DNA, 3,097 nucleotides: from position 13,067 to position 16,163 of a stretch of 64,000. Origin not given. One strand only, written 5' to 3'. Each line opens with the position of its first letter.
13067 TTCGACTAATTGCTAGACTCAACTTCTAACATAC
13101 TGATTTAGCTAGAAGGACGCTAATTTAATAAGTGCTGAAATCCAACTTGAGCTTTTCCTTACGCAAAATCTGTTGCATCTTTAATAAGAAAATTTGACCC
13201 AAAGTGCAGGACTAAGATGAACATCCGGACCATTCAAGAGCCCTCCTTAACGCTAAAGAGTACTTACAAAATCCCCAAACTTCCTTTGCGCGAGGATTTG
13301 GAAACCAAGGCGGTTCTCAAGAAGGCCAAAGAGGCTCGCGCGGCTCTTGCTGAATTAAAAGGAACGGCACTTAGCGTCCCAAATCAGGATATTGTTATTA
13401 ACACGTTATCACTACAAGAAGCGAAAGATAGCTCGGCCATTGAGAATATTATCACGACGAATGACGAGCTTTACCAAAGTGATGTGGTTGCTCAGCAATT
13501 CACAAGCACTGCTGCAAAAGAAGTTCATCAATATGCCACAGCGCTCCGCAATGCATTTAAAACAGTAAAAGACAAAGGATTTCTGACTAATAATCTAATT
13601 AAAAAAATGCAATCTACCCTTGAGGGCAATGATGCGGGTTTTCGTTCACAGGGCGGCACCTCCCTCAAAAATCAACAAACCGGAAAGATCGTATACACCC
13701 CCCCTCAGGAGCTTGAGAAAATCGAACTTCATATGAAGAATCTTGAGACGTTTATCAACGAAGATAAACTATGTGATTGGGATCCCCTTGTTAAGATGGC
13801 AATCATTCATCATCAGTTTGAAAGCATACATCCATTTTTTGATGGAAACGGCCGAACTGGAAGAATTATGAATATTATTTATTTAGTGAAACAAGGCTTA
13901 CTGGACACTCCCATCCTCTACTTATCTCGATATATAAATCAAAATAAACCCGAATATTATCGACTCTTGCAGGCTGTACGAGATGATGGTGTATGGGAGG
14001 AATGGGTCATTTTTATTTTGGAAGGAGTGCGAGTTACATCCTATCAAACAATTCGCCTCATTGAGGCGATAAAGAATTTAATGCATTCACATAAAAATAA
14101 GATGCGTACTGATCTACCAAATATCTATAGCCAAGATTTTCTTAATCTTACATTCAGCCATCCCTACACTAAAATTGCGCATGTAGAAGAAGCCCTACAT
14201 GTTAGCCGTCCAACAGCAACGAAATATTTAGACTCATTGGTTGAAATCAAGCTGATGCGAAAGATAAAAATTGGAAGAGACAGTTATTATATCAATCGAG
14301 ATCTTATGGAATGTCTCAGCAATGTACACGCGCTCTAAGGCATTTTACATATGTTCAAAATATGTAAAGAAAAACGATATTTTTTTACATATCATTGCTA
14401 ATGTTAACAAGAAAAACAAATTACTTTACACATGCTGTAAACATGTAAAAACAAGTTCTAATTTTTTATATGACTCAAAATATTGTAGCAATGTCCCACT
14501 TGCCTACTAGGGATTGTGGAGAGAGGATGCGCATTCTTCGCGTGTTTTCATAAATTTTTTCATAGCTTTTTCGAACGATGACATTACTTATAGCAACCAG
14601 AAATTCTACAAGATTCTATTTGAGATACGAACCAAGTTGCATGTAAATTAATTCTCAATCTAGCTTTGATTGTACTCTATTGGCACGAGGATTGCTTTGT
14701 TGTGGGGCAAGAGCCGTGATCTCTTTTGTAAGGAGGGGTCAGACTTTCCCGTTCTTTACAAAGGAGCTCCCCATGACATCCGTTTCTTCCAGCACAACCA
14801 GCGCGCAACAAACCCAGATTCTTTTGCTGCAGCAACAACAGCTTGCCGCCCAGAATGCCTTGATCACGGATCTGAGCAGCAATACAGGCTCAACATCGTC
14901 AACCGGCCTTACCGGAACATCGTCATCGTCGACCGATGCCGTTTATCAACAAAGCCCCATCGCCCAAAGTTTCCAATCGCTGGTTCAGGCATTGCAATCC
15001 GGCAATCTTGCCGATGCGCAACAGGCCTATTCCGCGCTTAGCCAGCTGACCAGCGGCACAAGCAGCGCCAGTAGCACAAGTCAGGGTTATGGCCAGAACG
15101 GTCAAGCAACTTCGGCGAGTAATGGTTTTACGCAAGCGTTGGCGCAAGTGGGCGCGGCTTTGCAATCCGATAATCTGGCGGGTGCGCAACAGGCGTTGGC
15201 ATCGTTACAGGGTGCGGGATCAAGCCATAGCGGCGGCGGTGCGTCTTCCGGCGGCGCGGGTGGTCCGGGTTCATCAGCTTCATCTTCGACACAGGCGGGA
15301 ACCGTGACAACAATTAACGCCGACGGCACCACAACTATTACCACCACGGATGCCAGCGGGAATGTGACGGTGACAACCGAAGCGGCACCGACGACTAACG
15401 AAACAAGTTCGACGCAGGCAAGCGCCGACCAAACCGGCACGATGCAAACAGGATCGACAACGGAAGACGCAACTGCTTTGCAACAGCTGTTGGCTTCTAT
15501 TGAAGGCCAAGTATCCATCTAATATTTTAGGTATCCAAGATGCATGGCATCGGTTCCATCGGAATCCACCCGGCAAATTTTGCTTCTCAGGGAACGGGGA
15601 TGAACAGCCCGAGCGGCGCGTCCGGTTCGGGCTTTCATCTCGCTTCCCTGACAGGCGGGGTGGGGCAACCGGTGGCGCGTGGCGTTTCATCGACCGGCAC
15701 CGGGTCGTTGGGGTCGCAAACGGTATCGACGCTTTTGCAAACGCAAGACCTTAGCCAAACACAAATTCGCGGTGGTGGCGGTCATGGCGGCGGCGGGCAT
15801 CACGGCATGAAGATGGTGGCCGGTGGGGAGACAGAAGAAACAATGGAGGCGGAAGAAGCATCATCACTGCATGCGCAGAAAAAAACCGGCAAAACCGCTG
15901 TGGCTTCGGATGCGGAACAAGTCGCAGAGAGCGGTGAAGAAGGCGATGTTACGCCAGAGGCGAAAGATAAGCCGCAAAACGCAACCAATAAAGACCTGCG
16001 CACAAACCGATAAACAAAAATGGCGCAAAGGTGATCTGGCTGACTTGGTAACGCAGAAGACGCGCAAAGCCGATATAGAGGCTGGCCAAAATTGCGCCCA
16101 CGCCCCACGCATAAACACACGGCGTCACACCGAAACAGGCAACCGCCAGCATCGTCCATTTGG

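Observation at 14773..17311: Orphan prepilin peptidase with an atypical pilin-like substrate, a CPYCG zinc-finger miniprotein and two tandem low-complexity proteins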

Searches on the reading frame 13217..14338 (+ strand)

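Call 3: search_protein_families(library=pfam, proteins=[window:13217-14338:+], max_evalue=0.1)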
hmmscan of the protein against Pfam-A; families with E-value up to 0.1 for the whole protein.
window:13217-14338:+ (373 aa): 9 families
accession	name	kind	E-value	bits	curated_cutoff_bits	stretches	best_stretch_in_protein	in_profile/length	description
PF13784.11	Fic_N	-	1.2e-24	86.5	26.7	1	34-115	1-82/82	Fic/DOC family N-terminal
PF21248.3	SoFic-like_C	-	5.4e-22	78.2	27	1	288-363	1-76/76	Protein adenylyltransferase SoFic-like, C-terminal domain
PF02661.23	Fic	-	3.5e-16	60.3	24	1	124-223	3-93/93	Fic/DOC family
PF24033.1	DUF7342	-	0.00072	20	31.6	1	321-373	21-73/150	Family of unknown function (DUF7342)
PF16804.11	DUF5071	-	0.0046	17.7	27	0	235-294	48-104/119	Domain of unknown function (DUF5071)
PF21896.2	Talin_IBS2B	-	0.037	14.4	27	0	72-117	7-51/118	Talin IBS2B domain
PF01234.23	NNMT_PNMT_TEMT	-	0.042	13.5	25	0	79-135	150-207/261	NNMT/PNMT/TEMT family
PF20531.3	DUF6746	-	0.047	14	27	1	71-120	37-85/124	Family of unknown function (DUF6746)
PF07544.18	Med9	-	0.065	13.7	26.9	0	29-70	27-68/80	RNA polymerase II transcription mediator complex subunit 9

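Call 4: search_protein_families(library=ncbifam, proteins=[window:13217-14338:+], max_evalue=0.1)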
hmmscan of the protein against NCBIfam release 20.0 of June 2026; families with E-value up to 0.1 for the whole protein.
window:13217-14338:+ (373 aa): 4 families
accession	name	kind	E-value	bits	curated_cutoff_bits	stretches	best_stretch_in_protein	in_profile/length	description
NF046030.1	ProtAdlyltaseSoFic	equivalog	8.4e-117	390.1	550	1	18-369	9-357/361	protein adenylyltransferase Fic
TIGR02613.1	mob_myst_B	hypoth_equivalog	7.3e-05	22.7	124.4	1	197-227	115-145/186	mobile mystery protein B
NF041381.1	XopAC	subfamily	0.00027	19.8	450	1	48-228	225-416/451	XopAC/AvrAC family type III secretion system effector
NF052545.1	TransRegPerRClab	equivalog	0.029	14.4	180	1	284-360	3-80/138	transcriptional regulator PerR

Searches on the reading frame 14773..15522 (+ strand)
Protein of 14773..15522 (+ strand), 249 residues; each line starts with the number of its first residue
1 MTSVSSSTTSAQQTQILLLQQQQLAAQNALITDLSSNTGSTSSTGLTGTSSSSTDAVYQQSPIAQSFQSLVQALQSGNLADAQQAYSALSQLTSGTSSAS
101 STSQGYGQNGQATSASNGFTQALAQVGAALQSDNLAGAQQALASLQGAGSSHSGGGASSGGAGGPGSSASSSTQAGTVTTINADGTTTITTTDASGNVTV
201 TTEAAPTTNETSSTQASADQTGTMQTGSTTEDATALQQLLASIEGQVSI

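Call 3: search_protein_families(library=pfam, proteins=[window:14773-15522:+], max_evalue=0.1)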
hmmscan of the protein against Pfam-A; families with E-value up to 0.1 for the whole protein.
window:14773-15522:+ (249 aa): 0 families

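Call 4: search_protein_families(library=ncbifam, proteins=[window:14773-15522:+], max_evalue=0.1)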
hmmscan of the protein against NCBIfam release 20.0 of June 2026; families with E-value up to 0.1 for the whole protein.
window:14773-15522:+ (249 aa): 0 families

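Call 37: find_homologous_proteins(query=window:14773-15522:+, max_evalue=0.001)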
Query window:14773-15522:+ (249 aa): 48 proteins with E <= 0.001 among 8000 candidates.
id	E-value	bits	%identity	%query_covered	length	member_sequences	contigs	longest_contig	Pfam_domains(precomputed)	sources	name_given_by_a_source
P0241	2.0e-36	144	49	71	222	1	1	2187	-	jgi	jgi:hypothetical protein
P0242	1.4e-15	76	40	71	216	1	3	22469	-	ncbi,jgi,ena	jgi:hypothetical protein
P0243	2.2e-13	69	38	58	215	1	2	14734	-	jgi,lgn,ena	-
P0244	1.2e-11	63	37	41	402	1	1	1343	PF14276.12,PF20675.3,PF11827.14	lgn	-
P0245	1.9e-11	62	43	40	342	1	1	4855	PF07361.17,PF14276.12,PF20675.3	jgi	jgi:soluble cytochrome b562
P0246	1.2e-10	60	53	35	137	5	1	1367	-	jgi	jgi:hypothetical protein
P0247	7.0e-10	57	51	36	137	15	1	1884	-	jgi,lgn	jgi:hypothetical protein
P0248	1.4e-9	56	50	35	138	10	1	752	-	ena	-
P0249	2.9e-9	55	53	35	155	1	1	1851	-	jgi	jgi:hypothetical protein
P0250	5.6e-9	54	51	35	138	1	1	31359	-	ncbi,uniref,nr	ncbi:hypothetical protein [Bradyrhizobium sp. STM 3809]|uniref:hypothetical protein n=1 Tax=Bradyrhi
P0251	1.0e-7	50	41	34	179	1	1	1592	-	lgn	-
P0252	1.5e-7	49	41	36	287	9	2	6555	-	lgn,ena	-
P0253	3.4e-7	48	48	34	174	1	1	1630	-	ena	-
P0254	4.7e-7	48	45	35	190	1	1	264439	PF20675.3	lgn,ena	-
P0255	5.1e-7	48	66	12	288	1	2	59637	-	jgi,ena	jgi:soluble cytochrome b562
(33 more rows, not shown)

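Call 38: find_encoding_contigs(protein=P0242, flank=8000, max_places=2)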
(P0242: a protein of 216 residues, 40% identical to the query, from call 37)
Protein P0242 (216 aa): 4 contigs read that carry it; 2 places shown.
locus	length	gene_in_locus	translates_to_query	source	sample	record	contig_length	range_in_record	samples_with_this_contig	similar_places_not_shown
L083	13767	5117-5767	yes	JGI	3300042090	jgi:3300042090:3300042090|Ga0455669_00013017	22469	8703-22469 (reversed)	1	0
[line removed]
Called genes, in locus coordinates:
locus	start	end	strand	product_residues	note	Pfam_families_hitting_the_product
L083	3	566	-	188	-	?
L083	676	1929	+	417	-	-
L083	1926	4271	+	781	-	PF01315:Ald_Xan_dh_C, PF02738:MoCoBD_1, PF20256:MoCoBD_2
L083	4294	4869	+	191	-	PF05014:Nuc_deoxyrib_tr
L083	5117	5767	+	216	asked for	-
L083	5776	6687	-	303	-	PF02668:TauD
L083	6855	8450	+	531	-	PF08811:DUF1800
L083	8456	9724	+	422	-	PF07394:DUF1501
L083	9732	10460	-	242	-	PF01590:GAF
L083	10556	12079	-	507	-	PF02321:OEP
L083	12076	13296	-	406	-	PF25917:BSH_RND, PF25919:BSH_CusB (faint), PF25973:BSH_CzcB (weak), PF25876:HH_MFP_RND, PF25954:Beta-barrel_RND_2, PF25967:RND-MFP_C (weak), PF25989:YknX_C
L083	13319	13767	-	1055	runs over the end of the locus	PF00873:ACR_tran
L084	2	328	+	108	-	?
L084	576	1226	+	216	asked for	-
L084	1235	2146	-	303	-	PF02668:TauD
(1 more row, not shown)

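Call 39: find_encoding_contigs(protein=P0243, flank=8000, max_places=2)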
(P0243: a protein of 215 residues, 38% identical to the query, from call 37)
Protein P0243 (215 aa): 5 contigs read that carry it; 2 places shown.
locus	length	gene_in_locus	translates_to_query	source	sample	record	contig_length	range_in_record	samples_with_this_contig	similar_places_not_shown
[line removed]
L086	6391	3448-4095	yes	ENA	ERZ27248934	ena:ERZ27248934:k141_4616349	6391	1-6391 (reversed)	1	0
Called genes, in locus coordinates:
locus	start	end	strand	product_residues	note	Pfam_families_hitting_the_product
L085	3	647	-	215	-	?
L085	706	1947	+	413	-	-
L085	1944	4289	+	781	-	PF01315:Ald_Xan_dh_C, PF02738:MoCoBD_1, PF20256:MoCoBD_2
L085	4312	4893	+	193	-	PF05014:Nuc_deoxyrib_tr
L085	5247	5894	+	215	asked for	-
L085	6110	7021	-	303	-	PF02668:TauD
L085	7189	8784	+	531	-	PF08811:DUF1800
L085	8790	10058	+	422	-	PF07394:DUF1501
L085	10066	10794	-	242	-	PF01590:GAF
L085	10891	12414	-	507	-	PF02321:OEP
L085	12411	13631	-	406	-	PF25917:BSH_RND, PF25919:BSH_CusB (faint), PF25973:BSH_CzcB (weak), PF25876:HH_MFP_RND, PF25954:Beta-barrel_RND_2, PF25967:RND-MFP_C, PF25989:YknX_C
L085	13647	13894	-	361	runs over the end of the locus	?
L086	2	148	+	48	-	?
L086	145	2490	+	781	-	PF01315:Ald_Xan_dh_C, PF02738:MoCoBD_1, PF20256:MoCoBD_2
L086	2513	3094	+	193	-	PF05014:Nuc_deoxyrib_tr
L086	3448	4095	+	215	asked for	-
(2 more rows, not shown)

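Call 46: find_encoding_contigs(protein=P0241, flank=3000, max_places=2)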
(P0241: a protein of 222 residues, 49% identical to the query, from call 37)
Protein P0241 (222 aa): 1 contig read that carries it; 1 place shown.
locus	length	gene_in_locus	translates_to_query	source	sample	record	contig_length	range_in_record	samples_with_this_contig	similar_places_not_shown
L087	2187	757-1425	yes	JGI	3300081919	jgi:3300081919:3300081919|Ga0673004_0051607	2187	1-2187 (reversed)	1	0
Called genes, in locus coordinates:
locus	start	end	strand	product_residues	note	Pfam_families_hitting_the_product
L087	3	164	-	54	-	?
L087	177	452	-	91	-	PF02583:Trns_repr_metal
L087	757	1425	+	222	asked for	-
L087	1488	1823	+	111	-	-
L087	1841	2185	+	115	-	?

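Call 78: predict_structure(alignment_id=A3)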
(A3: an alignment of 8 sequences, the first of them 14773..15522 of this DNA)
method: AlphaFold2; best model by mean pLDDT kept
length: 249 residues; sequences in the alignment: 8
mean_pLDDT: 56.0   pTM: 0.39
mean pLDDT of the five models: 56.0, 53.0, 52.6, 49.3, 47.9
residues with pLDDT >= 90: 0; 70-90: 80; 50-70: 46; < 50: 123
segments of 3 or more residues with pLDDT < 50: 1-7, 33-59, 98-116, 150-174, 208-249
pLDDT, mean of each block of 10 residues (from residue 1): 46 56 52 47 35 41 79 84 86 61 36 52 83 82 69 38 37 59 73 67 63 39 37 40 38
secondary structure, 60 per line:
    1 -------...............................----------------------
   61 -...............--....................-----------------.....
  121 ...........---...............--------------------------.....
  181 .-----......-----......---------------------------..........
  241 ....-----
elements in order: H8-38 H62-76 H79-98 H116-131 H135-149 E176-181 E187-192 E198-203 H231-244

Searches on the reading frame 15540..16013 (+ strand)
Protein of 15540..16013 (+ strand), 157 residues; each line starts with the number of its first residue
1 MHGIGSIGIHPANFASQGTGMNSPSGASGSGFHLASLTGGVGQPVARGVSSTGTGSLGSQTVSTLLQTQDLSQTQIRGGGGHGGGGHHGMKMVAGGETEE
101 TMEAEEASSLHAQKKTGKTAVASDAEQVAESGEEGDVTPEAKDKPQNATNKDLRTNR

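Call 3: search_protein_families(library=pfam, proteins=[window:15540-16013:+], max_evalue=0.1)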
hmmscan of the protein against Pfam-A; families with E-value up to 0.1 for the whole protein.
window:15540-16013:+ (157 aa): 0 families

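Call 4: search_protein_families(library=ncbifam, proteins=[window:15540-16013:+], max_evalue=0.1)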
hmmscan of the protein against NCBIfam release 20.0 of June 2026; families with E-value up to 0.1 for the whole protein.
window:15540-16013:+ (157 aa): 0 families

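Call 59: search_protein_representatives(protein=window:15540-16013:+)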
Query: 157 residues. Proteins with E-value up to 0.001 (for the whole library): 28; up to 1e-10: 23; up to 1e-30: 1. The best 28 are listed.
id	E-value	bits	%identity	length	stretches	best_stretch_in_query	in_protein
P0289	2.2e-91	320.1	100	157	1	1-157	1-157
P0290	2.5e-29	118.8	54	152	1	1-147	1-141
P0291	2.7e-26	109.0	53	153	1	1-132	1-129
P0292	4.2e-22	95.4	64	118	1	1-107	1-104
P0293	1.5e-20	90.3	50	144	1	1-140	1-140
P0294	3.8e-20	89.0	45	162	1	1-149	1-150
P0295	1.1e-19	87.6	50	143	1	1-141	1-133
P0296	2.5e-19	86.4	46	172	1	2-149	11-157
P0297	1.7e-17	80.4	45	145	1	1-134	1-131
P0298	6.9e-16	75.2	44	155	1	1-142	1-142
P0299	7.4e-16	75.1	47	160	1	1-150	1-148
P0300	1.3e-15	74.4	43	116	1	43-152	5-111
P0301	1.8e-15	73.9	50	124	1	42-156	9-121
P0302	2.0e-15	73.7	44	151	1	13-139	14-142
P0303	2.2e-15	73.6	43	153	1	1-136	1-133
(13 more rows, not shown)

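Call 60: find_encoding_contigs(protein=P0290, flank=5000, max_places=3)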
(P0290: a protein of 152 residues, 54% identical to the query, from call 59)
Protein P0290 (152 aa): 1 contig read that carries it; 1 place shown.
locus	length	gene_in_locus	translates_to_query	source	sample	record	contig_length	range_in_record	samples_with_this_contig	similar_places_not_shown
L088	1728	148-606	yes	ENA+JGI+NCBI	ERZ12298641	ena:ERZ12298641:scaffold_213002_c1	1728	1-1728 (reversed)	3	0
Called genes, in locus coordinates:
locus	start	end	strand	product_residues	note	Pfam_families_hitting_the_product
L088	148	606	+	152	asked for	-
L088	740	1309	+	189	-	PF18011:Catalase_C (weak), PF01965:DJ-1_PfpI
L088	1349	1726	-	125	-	?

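Call 62: find_encoding_contigs(protein=P0291, flank=5000, max_places=3)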
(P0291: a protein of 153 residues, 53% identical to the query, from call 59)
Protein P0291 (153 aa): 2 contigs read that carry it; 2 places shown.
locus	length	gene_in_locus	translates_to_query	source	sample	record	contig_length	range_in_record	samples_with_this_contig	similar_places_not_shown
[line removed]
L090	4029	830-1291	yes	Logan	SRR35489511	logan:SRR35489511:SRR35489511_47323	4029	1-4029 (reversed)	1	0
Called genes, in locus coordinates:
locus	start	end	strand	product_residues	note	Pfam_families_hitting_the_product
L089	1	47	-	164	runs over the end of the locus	PF13302:Acetyltransf_3, PF13523:Acetyltransf_8 (faint), PF00583:Acetyltransf_1 (weak), PF13420:Acetyltransf_4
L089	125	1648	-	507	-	PF13489:Methyltransf_23 (weak), PF13847:Methyltransf_31, PF08241:Methyltransf_11, PF08242:Methyltransf_12, PF13649:Methyltransf_25, PF00069:Pkinase (weak)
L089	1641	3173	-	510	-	PF13489:Methyltransf_23 (weak), PF08241:Methyltransf_11, PF08242:Methyltransf_12, PF13649:Methyltransf_25, PF13847:Methyltransf_31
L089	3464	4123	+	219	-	PF05494:MlaC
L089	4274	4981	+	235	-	-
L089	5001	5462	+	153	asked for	-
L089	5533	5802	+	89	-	-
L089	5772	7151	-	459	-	PF04966:OprB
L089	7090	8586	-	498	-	PF02321:OEP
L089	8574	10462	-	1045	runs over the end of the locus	PF00873:ACR_tran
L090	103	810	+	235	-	-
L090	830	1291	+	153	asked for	-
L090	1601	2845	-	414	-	PF04966:OprB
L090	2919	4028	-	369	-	?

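Call 63: find_encoding_contigs(protein=P0294, flank=5000, max_places=3)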
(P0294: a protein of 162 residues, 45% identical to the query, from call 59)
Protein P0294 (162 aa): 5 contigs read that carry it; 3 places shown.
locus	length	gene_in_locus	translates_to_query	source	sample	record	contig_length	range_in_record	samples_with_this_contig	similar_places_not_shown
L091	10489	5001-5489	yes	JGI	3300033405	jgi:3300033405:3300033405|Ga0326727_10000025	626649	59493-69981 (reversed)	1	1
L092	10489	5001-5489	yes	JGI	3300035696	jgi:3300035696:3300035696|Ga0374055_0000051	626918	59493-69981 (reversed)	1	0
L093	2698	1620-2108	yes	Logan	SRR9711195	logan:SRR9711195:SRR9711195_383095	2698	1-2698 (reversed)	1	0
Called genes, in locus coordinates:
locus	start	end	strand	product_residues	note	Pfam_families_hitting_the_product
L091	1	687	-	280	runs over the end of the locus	PF06564:CBP_BcsQ, PF10609:ParA, PF13614:AAA_31, PF00142:Fer4_NifH, PF01656:CbiA, PF02374:ArsA_ATPase (weak), PF09140:MipZ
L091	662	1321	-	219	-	PF02527:GidB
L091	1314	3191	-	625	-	PF01134:GIDA, PF12831:FAD_oxidored (weak), PF21680:GIDA_C_1st, PF13932:SAM_GIDA_C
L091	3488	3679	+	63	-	-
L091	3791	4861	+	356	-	-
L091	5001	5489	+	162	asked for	-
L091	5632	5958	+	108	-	-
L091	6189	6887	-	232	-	PF01738:DLH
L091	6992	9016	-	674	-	-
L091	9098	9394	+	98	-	PF20099:DUF6489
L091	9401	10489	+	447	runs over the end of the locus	PF10396:TrmE_N, PF12631:MnmE_helical, PF00350:Dynamin_N (faint), PF01926:MMR_HSR1, PF02421:FeoB_N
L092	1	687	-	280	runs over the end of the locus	PF06564:CBP_BcsQ, PF10609:ParA, PF13614:AAA_31, PF00142:Fer4_NifH, PF01656:CbiA, PF02374:ArsA_ATPase (weak), PF09140:MipZ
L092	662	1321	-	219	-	PF02527:GidB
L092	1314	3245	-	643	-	PF01134:GIDA, PF12831:FAD_oxidored (weak), PF21680:GIDA_C_1st, PF13932:SAM_GIDA_C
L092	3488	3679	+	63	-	-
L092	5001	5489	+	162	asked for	-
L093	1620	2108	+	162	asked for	-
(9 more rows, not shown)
